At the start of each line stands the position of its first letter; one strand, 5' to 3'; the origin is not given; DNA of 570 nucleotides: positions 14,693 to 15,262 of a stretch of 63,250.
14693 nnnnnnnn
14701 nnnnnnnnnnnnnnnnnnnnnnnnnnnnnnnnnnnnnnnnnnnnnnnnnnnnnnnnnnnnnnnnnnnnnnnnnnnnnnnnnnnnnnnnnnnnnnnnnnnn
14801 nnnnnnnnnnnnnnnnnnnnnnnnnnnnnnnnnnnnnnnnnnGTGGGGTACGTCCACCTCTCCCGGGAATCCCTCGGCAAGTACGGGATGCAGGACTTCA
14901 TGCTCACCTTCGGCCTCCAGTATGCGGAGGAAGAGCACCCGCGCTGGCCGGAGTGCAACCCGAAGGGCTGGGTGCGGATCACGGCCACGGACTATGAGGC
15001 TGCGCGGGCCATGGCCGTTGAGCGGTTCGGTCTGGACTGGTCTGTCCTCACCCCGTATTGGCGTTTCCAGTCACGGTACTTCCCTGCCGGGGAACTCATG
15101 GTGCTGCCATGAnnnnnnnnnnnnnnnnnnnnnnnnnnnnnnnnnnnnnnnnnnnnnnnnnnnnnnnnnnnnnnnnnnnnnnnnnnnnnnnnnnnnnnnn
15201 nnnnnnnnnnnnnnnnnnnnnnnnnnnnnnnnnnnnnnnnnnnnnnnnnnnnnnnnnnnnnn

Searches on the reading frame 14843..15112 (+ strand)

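Call 90: search_protein_families(library=phrogs, proteins=[window:14843-15112:+], max_evalue=0.01)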
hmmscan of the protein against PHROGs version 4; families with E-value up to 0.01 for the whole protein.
window:14843-15112:+ (89 aa): 2 families
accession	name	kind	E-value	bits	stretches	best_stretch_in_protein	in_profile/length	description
phrog_29337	-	unknown function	6.5e-08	33.6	1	16-86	1-76/173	-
phrog_13997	-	unknown function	0.0097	17.3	0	16-68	1-49/75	-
